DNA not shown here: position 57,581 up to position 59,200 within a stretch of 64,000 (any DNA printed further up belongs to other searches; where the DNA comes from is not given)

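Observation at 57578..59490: Low-GC single-gene island encoding a DNA amino-methyltransferase fused to an HNH nuclease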

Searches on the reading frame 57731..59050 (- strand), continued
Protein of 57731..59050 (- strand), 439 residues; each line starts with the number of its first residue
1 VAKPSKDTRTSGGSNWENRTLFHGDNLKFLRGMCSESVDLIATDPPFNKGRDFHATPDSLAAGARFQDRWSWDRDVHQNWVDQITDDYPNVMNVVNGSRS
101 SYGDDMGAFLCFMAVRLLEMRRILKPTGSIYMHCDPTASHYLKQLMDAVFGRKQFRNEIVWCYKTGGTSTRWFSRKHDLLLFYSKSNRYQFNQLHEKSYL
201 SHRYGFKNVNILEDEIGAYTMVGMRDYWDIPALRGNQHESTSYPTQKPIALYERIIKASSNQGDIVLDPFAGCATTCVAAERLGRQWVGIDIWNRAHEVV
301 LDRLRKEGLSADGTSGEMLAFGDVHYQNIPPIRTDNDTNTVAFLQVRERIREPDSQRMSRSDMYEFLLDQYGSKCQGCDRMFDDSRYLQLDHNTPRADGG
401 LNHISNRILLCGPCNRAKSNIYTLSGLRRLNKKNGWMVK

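Call 63: list_cluster_members(proteins=[P0001, P0010, P0031, P0068, P0093, P0109, P0009, P0035])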
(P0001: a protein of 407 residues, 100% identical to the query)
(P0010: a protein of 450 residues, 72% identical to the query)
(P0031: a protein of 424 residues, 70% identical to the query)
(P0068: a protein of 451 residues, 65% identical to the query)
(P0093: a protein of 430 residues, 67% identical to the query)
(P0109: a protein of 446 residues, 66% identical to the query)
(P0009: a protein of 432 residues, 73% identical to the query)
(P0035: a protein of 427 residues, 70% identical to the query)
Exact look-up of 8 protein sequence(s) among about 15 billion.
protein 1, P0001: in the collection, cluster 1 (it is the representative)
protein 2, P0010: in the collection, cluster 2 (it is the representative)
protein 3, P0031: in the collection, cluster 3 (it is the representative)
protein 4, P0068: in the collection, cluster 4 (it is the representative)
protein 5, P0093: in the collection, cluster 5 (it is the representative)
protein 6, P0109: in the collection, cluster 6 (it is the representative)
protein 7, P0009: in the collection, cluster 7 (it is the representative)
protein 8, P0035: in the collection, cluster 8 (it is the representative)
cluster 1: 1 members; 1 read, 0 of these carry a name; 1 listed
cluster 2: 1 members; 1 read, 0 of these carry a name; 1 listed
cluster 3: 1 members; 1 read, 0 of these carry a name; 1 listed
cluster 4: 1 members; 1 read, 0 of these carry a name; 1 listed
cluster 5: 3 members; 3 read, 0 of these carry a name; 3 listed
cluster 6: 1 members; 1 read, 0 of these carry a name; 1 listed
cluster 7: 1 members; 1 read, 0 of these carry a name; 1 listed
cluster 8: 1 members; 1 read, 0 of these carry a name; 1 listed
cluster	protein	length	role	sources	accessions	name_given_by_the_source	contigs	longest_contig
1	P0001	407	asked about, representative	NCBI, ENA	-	-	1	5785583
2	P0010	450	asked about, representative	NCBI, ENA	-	-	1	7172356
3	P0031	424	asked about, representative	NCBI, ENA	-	-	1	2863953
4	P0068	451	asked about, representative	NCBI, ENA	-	-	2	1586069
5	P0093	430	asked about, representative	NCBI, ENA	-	-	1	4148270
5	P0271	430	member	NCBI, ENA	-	-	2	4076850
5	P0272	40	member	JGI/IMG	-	-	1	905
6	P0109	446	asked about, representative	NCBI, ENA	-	-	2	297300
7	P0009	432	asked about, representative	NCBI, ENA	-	-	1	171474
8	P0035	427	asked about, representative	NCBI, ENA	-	-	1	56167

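Call 68: search_protein_families(library=pfam, proteins=[L079:9998-11431:+, L066:9989-11437:+, L072:109-1542:+, L050:9989-11233:+, L069:9917-11269:+, L047:9911-11578:+, L060:9998-11692:+, L080:6137-7345:+], max_evalue=0.0001)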
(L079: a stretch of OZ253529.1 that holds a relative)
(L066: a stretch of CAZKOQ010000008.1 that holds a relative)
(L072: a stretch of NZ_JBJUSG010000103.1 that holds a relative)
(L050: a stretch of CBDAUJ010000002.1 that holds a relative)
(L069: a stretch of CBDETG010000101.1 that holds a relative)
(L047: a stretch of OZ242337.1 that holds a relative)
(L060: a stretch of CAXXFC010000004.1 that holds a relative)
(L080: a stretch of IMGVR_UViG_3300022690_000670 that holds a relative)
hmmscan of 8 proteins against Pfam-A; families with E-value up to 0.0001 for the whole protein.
L079:9998-11431:+ (477 aa): 1 family
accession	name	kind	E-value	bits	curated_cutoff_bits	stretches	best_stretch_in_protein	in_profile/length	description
PF01555.25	N6_N4_Mtase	-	2.9e-43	148.8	26.7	1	25-296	1-216/221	DNA methylase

L066:9989-11437:+ (482 aa): 3 families
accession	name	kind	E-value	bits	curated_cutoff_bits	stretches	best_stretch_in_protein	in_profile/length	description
PF01555.25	N6_N4_Mtase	-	5.3e-44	151.2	26.7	1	24-292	1-217/221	DNA methylase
PF22722.2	NA-iREase1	-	2.8e-11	43.8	27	1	345-426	18-90/106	NACHT-associated inactive Restriction Endonuclease 1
PF04471.18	Mrr_cat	-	2.4e-07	31.3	21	1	346-420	28-98/115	Restriction endonuclease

L072:109-1542:+ (477 aa): 4 families
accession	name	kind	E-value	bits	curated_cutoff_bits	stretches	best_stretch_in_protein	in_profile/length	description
PF01555.25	N6_N4_Mtase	-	1.3e-51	176.2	26.7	1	22-296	1-220/221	DNA methylase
PF04471.18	Mrr_cat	-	1.4e-08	35.3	21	1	331-422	6-101/115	Restriction endonuclease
PF22722.2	NA-iREase1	-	4.6e-08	33.4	27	1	349-444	18-103/106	NACHT-associated inactive Restriction Endonuclease 1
PF02086.21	MethyltransfD12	-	3e-06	27.6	22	0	246-319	8-75/253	D12 class N6 adenine-specific DNA methyltransferase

L050:9989-11233:+ (414 aa): 2 families
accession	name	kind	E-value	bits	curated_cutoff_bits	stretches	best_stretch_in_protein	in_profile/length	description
PF01555.25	N6_N4_Mtase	-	1.5e-45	156.3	26.7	1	28-291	1-219/221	DNA methylase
PF10544.15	T5orf172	-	5.7e-09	36.9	20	1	331-395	2-72/101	T5orf172 domain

L069:9917-11269:+ (450 aa): 4 families
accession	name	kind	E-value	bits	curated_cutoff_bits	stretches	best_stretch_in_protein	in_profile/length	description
PF01555.25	N6_N4_Mtase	-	2.5e-46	158.9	26.7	1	53-326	1-220/221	DNA methylase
PF10544.15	T5orf172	-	1.4e-12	48.4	20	1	367-444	2-97/101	T5orf172 domain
PF13455.12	MUG113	-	5.5e-10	40.1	22.3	1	380-446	1-72/73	Meiotically up-regulated gene 113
PF02086.21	MethyltransfD12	-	5e-07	30.1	22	0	276-352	8-82/253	D12 class N6 adenine-specific DNA methyltransferase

L047:9911-11578:+ (555 aa): 2 families
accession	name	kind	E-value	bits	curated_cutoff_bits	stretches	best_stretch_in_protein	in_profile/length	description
PF01555.25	N6_N4_Mtase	-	1.1e-42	146.9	26.7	1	64-361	1-217/221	DNA methylase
PF01844.29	HNH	-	9.8e-07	29.3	21.4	1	465-500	12-47/47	HNH endonuclease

L060:9998-11692:+ (564 aa): 3 families
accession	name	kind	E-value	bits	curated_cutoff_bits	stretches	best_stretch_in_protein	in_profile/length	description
PF01555.25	N6_N4_Mtase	-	6.8e-43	147.6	26.7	1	28-388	1-219/221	DNA methylase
PF01844.29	HNH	-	9.6e-11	42.1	21.4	1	475-519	1-46/47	HNH endonuclease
PF14279.12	HNH_5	-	6.7e-08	32.8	27.5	1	475-519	1-45/56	HNH endonuclease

L080:6137-7345:+ (402 aa): 4 families
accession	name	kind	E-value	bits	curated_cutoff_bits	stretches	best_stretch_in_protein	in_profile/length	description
PF01555.25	N6_N4_Mtase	-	1.2e-48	166.4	26.7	1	24-297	1-220/221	DNA methylase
PF14279.12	HNH_5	-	2.4e-13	50.2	27.5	1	339-386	1-48/56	HNH endonuclease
PF01844.29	HNH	-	4.6e-13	49.5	21.4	1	339-384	1-47/47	HNH endonuclease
PF13395.12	HNH_4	-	6.1e-05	23.3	22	0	350-384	17-51/54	HNH endonuclease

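Call 69: find_encoding_contigs(protein=P0004, flank=7000, max_places=2)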
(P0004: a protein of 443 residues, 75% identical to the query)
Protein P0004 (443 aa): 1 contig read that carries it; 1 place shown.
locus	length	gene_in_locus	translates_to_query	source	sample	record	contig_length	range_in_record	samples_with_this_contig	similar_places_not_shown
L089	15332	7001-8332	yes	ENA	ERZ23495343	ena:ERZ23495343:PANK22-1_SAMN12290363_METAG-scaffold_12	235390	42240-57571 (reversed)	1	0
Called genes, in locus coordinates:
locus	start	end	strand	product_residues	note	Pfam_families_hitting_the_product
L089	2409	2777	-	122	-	-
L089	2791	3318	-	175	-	PF13274:SocA_Panacea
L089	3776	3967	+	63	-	PF08238:Sel1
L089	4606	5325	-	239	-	-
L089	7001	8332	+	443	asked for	PF01555:N6_N4_Mtase, PF01844:HNH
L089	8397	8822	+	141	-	-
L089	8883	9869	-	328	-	PF12762:DDE_Tnp_IS1595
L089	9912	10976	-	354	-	PF00069:Pkinase, PF07714:PK_Tyr_Ser-Thr, PF01636:APH (faint), PF03109:ABC1 (weak), PF06293:Kdo (weak)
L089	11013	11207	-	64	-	-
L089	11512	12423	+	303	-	-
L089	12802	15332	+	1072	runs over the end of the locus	PF13424:TPR_12 (faint), PF07719:TPR_2 (faint), PF13181:TPR_8 (faint), PF13371:TPR_9 (faint), PF13414:TPR_11 (faint), PF13428:TPR_14 (faint), PF13431:TPR_17 (faint), PF00515:TPR_1 (weak), +5 more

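Call 70: find_encoding_contigs(protein=P0010, flank=7000, max_places=2)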
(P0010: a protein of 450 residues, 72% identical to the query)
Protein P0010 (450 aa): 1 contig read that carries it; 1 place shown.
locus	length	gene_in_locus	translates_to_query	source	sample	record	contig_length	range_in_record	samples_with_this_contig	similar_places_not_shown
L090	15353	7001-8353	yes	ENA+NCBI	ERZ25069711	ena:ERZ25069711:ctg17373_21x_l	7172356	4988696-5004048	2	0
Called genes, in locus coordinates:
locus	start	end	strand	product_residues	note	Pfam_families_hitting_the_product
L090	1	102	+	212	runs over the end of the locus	PF06439:3keto-disac_hyd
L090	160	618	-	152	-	PF09685:MamF_MmsF (weak)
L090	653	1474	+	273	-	PF03009:GDPD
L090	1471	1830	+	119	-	-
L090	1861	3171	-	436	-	PF01408:GFO_IDH_MocA, PF22725:GFO_IDH_MocA_C3 (faint), PF19051:GFO_IDH_MocA_C2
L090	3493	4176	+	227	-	-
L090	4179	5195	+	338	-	PF00004:AAA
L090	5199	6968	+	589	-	PF00082:Peptidase_S8 (weak)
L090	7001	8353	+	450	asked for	PF01555:N6_N4_Mtase, PF01844:HNH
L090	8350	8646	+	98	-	-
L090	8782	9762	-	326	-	PF12762:DDE_Tnp_IS1595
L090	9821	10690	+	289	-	-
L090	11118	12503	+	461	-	PF04389:Peptidase_M28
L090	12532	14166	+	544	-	PF01039:Carboxyl_trans, PF03255:ACCA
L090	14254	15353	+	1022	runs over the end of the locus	-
